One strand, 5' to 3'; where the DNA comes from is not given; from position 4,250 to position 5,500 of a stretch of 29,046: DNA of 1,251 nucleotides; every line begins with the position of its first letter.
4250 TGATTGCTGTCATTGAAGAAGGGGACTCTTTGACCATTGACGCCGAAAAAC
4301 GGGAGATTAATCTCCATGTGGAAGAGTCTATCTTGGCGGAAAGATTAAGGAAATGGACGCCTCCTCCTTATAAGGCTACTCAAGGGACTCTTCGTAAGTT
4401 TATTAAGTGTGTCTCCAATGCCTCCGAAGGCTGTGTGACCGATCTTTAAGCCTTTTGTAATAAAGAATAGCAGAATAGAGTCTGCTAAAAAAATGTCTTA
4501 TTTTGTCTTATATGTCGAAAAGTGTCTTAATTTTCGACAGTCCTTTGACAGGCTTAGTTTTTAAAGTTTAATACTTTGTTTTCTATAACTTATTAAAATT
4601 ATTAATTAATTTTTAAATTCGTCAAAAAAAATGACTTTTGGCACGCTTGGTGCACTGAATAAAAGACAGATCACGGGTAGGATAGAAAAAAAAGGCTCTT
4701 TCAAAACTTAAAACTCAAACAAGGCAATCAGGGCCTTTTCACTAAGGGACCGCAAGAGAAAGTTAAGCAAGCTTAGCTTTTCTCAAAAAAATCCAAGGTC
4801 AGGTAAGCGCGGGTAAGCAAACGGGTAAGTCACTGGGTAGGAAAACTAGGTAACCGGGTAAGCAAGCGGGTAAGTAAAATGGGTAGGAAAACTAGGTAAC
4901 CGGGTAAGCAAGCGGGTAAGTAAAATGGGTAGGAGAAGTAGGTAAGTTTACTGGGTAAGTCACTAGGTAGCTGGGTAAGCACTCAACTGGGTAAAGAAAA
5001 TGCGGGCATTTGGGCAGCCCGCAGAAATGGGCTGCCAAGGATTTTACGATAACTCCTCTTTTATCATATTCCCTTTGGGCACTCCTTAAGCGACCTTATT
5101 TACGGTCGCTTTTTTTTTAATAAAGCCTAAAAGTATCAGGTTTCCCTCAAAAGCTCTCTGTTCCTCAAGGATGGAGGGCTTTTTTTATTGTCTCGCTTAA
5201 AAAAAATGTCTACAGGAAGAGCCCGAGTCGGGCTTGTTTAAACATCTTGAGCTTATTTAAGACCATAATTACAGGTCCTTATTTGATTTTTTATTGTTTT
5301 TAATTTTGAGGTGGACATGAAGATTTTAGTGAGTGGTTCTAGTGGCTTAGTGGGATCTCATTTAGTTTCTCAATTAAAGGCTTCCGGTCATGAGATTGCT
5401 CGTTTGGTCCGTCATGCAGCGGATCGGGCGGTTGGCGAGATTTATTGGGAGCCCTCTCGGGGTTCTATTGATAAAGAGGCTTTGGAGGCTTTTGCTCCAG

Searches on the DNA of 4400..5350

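Call 70: search_rna_families(source=window, start=4400, end=5350, threshold=evalue, max_evalue=1)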
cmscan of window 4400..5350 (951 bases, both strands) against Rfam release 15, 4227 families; matches with E-value up to 1: 2.
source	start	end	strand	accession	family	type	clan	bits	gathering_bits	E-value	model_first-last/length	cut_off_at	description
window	5051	5116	+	RF02631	Hrs13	Gene; sRNA;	-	23.2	52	0.0032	1-82/82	no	Hfq-regulated sRNA 13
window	5146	5251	+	RF01464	rliA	Gene; sRNA;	-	19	50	0.32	48-148/224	no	Listeria sRNA rliA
